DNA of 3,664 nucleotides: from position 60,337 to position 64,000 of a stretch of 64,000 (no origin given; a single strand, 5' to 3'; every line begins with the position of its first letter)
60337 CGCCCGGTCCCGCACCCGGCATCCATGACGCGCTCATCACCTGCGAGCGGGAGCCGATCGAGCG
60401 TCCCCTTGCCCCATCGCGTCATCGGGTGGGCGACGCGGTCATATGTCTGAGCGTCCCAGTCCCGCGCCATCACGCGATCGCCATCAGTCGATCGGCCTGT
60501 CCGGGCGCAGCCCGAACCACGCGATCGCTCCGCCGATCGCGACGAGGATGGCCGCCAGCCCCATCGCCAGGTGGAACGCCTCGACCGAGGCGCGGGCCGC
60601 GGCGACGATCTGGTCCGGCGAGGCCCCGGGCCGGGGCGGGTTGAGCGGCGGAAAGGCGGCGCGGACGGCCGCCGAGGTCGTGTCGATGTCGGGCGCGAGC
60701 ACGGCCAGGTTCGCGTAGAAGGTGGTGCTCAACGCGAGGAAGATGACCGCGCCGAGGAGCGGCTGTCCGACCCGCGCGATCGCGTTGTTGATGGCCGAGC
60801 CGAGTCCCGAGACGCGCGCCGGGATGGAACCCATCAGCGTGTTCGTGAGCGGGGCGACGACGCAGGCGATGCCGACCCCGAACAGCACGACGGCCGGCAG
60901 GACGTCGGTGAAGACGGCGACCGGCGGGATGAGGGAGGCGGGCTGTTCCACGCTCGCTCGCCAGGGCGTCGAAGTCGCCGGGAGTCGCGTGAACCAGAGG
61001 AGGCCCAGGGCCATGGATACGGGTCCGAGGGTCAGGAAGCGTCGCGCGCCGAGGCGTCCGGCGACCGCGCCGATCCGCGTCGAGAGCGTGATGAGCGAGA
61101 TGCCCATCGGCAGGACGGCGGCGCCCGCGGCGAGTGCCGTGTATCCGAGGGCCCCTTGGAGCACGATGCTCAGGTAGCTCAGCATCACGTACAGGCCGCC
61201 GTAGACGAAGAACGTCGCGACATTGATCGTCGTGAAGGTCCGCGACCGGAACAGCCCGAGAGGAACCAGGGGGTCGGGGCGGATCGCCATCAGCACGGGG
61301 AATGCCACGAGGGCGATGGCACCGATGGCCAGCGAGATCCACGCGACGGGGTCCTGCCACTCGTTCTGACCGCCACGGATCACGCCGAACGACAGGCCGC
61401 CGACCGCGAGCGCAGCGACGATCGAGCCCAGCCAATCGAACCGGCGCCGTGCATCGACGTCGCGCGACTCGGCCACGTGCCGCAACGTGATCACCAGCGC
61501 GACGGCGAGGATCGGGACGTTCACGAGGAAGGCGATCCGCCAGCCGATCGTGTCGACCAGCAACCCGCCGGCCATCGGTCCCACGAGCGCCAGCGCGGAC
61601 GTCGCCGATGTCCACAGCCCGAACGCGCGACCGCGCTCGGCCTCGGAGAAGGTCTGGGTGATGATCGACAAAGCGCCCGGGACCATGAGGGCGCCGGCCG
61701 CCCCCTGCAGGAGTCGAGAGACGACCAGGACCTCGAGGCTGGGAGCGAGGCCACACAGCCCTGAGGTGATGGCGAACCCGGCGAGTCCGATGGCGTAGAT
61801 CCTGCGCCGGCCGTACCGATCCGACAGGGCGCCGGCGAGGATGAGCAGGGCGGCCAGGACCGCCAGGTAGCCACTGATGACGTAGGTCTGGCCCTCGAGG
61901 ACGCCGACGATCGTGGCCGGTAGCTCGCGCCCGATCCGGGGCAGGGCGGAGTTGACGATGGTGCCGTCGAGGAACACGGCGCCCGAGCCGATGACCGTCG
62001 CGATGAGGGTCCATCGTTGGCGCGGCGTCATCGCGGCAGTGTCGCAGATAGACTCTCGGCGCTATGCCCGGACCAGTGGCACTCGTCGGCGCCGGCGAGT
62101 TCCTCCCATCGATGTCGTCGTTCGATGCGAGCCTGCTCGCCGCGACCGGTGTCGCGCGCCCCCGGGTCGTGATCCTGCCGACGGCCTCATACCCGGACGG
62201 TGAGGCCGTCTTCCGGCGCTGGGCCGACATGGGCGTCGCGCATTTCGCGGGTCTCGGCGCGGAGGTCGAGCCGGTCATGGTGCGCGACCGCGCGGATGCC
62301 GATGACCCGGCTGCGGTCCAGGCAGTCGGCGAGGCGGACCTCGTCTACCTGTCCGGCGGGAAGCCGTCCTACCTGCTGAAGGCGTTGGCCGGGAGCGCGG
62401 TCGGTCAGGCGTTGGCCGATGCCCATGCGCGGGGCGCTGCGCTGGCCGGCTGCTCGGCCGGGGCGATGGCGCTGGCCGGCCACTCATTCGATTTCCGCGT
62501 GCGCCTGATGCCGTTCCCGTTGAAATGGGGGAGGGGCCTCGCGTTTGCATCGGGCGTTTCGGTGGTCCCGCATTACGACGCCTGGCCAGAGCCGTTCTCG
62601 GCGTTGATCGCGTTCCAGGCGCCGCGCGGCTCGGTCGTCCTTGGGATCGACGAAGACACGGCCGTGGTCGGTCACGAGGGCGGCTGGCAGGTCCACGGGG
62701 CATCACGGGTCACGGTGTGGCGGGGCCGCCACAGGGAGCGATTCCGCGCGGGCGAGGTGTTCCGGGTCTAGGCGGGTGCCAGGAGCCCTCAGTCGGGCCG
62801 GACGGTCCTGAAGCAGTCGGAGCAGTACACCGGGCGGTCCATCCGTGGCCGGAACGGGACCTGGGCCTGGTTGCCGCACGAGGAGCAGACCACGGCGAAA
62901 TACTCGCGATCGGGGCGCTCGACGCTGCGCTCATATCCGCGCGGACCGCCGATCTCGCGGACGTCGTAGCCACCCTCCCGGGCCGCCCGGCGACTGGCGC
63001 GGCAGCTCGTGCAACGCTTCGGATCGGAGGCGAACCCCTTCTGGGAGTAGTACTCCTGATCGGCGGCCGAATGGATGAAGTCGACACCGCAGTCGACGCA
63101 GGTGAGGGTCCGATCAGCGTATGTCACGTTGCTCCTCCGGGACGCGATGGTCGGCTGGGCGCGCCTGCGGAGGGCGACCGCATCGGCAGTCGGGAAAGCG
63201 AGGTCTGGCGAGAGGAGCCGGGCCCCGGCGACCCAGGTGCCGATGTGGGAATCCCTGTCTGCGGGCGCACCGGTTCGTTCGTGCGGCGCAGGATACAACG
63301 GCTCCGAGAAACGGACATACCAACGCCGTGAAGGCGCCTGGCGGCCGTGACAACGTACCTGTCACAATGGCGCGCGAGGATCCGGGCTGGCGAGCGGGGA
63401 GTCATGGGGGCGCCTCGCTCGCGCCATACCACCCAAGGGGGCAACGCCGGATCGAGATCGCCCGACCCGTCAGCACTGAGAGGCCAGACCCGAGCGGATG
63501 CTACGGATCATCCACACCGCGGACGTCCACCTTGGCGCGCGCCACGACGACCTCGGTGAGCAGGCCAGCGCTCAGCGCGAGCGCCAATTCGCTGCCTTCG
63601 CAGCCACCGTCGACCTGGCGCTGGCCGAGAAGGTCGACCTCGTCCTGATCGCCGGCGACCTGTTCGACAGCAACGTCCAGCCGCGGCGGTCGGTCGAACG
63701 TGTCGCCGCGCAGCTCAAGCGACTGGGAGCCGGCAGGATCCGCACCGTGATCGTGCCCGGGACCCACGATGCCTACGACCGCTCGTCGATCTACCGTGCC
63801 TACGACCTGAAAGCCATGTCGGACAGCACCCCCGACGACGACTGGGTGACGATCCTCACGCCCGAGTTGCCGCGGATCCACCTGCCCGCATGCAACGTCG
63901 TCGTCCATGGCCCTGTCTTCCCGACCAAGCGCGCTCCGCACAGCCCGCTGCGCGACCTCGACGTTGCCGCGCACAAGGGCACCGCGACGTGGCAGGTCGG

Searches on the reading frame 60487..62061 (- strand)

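Call 64: search_protein_families(library=pfam, proteins=[window:60487-62061:-], max_evalue=0.00001)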
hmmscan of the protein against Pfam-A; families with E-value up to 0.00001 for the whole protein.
window:60487-62061:- (525 aa): 1 family
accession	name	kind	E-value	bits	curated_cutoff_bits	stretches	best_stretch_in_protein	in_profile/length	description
PF07690.21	MFS_1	-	1.2e-45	156.4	33.4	1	24-433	3-343/347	Major Facilitator Superfamily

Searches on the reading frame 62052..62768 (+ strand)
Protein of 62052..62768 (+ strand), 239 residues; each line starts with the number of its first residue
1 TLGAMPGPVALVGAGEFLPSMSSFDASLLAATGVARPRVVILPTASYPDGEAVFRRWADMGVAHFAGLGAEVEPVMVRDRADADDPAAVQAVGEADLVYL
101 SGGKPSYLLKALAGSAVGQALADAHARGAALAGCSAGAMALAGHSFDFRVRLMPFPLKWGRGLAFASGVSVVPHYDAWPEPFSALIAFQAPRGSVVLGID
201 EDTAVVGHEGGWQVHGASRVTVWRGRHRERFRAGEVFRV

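Call 64: search_protein_families(library=pfam, proteins=[window:62052-62768:+], max_evalue=0.00001)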
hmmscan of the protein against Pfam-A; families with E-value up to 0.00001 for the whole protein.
window:62052-62768:+ (239 aa): 1 family
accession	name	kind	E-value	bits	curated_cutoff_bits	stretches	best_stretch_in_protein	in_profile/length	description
PF03575.23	Peptidase_S51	-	1e-14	55.2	23.9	1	20-211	14-202/206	Peptidase family S51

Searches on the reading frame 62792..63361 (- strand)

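Call 64: search_protein_families(library=pfam, proteins=[window:62792-63361:-], max_evalue=0.00001)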
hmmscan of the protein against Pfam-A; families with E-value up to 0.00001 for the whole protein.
window:62792-63361:- (190 aa): 2 families
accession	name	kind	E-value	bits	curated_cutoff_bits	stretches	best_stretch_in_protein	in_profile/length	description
PF13451.12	zf_Tbcl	-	1.7e-17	63.5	24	1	83-128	2-47/48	Probable treble clef domain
PF23477.1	zf_Tbcl_2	-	5.8e-17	61.5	27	1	152-186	1-35/37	Probable treble clef zinc finger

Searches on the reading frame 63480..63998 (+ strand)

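Call 64: search_protein_families(library=pfam, proteins=[window:63480-63998:+], max_evalue=0.00001)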
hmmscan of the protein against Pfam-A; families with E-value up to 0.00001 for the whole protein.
window:63480-63998:+ (173 aa): 1 family
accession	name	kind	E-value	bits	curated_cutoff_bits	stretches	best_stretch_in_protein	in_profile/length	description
PF00149.33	Metallophos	-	9.4e-13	49.5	21.5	1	8-109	1-83/191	Calcineurin-like phosphoesterase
